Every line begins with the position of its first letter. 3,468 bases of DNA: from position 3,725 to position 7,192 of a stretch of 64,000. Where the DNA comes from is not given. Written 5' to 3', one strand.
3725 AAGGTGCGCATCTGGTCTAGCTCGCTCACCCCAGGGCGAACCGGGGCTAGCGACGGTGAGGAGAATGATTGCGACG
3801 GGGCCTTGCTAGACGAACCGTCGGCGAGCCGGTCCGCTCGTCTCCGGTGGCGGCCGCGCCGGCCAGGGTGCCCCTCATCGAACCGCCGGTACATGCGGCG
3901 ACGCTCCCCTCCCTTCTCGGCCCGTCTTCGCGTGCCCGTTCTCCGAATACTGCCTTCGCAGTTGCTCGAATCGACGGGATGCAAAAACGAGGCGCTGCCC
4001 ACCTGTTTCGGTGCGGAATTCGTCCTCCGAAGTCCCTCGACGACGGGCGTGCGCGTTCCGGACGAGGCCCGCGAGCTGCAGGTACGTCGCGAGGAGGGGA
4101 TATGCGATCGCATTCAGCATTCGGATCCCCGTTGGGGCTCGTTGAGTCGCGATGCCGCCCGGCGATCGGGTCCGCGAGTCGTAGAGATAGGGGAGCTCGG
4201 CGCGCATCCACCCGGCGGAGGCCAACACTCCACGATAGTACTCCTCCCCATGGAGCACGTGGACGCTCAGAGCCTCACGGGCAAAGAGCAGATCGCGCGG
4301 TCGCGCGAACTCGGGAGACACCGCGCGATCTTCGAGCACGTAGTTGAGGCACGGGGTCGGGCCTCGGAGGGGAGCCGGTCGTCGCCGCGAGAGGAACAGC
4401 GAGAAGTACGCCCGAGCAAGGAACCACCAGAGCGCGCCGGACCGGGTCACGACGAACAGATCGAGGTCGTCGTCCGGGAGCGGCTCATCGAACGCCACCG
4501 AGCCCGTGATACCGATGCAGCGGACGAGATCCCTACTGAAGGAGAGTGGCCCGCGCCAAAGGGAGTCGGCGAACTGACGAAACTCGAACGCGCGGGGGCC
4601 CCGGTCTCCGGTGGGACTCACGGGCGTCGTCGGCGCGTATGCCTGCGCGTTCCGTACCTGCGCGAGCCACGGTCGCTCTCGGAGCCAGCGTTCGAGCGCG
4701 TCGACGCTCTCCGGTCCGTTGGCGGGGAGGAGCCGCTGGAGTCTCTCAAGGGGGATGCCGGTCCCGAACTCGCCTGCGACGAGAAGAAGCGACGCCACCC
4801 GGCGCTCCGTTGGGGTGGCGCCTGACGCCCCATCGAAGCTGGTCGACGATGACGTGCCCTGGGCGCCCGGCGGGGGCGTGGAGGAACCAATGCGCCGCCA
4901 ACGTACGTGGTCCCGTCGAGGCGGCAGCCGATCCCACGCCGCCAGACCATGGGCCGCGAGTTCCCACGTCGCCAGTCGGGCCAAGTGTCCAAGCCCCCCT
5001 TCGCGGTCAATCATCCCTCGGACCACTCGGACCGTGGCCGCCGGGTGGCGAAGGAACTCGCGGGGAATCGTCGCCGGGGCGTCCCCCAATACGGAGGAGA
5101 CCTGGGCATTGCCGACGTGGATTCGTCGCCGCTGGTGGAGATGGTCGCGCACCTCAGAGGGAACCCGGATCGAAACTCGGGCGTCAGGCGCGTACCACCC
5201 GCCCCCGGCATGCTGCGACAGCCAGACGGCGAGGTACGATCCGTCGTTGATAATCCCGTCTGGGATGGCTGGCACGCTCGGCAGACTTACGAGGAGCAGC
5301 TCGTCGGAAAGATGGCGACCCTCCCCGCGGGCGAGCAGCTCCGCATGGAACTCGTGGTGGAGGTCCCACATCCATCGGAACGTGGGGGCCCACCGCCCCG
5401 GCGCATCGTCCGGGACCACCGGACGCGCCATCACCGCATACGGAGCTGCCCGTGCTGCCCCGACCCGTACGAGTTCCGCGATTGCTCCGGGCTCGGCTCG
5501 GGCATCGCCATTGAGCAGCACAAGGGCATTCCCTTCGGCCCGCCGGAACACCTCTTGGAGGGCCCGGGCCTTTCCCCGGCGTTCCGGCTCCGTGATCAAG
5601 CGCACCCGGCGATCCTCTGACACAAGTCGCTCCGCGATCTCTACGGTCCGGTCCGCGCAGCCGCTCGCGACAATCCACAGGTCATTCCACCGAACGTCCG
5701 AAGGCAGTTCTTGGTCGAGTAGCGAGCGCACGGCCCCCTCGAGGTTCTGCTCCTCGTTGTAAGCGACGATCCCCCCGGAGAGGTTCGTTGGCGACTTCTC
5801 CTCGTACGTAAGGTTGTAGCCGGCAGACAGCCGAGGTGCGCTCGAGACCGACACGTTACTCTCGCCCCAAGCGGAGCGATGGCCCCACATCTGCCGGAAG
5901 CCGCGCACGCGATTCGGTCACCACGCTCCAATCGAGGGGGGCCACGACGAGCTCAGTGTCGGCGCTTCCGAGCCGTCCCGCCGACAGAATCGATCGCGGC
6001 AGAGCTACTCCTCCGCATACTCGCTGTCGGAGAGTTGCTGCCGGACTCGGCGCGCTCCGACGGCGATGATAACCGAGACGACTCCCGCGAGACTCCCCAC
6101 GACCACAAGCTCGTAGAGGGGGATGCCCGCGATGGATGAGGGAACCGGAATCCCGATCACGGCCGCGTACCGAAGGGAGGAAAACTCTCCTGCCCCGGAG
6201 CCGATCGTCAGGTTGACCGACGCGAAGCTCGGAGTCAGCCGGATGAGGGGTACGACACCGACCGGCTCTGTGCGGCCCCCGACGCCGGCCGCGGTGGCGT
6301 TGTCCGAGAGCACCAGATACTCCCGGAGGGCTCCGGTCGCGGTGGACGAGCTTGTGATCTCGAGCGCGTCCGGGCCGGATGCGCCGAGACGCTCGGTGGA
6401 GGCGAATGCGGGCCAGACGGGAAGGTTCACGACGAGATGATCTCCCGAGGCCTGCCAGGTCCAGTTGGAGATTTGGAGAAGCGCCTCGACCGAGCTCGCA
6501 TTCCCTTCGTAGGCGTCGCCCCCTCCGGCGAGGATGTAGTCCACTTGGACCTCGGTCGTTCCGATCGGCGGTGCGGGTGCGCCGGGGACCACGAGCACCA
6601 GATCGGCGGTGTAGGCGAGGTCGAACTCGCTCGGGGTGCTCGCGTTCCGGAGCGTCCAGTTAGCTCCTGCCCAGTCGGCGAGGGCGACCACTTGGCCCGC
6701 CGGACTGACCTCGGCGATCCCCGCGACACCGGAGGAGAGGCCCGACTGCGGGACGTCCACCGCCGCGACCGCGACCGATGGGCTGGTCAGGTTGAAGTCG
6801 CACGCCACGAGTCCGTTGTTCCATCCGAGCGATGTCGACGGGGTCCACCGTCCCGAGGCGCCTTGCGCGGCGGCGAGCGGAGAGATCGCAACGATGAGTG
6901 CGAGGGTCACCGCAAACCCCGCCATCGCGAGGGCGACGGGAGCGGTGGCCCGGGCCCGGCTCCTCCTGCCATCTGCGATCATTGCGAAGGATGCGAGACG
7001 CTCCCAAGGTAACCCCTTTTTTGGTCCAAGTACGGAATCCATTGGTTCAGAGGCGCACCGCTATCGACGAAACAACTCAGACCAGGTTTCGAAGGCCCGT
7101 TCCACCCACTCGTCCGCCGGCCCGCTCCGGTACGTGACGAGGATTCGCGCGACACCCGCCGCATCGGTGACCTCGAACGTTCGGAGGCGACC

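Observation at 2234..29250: Three direct repeats sharing the last 9 codons and stop of ABCE1, bracketing two gene islands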

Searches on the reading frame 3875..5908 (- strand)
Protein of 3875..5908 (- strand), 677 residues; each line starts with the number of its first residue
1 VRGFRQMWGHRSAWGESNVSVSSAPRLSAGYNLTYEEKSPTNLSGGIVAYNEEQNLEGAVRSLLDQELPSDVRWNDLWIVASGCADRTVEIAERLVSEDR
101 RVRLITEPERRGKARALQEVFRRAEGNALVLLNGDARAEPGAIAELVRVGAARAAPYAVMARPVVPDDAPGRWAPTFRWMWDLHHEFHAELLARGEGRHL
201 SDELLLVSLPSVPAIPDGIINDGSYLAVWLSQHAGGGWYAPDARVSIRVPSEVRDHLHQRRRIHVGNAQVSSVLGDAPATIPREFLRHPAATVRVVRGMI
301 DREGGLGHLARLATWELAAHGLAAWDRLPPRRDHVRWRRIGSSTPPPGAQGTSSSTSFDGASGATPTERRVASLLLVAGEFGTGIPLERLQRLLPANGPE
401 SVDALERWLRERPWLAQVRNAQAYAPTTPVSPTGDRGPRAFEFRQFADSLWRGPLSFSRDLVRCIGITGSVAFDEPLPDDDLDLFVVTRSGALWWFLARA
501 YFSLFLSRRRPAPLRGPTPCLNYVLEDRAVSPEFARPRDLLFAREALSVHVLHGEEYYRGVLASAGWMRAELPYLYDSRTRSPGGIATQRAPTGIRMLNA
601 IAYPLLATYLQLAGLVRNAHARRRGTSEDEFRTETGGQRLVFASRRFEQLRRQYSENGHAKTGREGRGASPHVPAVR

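Call 15: search_protein_families(library=pfam, proteins=[window:3875-5908:-], max_evalue=0.01)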
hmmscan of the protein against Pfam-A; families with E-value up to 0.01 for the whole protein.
window:3875-5908:- (677 aa): 2 families
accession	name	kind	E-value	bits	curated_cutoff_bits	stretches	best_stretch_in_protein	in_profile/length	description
PF00535.33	Glycos_transf_2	-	4e-19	69.6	23.3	1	47-177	4-130/168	Glycosyl transferase family 2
PF13641.12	Glyco_tranf_2_3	-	2.7e-07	31.3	27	1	47-150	7-111/230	Glycosyltransferase like family 2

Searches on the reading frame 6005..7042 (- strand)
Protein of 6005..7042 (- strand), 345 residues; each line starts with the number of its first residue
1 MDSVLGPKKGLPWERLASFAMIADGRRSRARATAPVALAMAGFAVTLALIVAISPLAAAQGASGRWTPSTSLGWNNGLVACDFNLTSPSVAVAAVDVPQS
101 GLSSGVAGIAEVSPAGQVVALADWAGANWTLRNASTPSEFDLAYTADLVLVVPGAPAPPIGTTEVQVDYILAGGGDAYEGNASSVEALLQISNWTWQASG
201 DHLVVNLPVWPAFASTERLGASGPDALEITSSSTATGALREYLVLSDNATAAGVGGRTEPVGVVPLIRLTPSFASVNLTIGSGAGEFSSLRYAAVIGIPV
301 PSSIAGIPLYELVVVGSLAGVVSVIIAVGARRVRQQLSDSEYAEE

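Call 15: search_protein_families(library=pfam, proteins=[window:6005-7042:-], max_evalue=0.01)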
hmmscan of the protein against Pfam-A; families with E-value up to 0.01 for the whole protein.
window:6005-7042:- (345 aa): 0 families

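Call 72: search_protein_families(library=ncbifam, proteins=[window:6005-7042:-], max_evalue=0.01)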
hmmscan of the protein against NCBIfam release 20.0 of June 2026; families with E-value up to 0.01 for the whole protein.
window:6005-7042:- (345 aa): 0 families

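Call 73: search_protein_families(library=phrogs, proteins=[window:6005-7042:-], max_evalue=0.001)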
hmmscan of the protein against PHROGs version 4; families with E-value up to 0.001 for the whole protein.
window:6005-7042:- (345 aa): 0 families
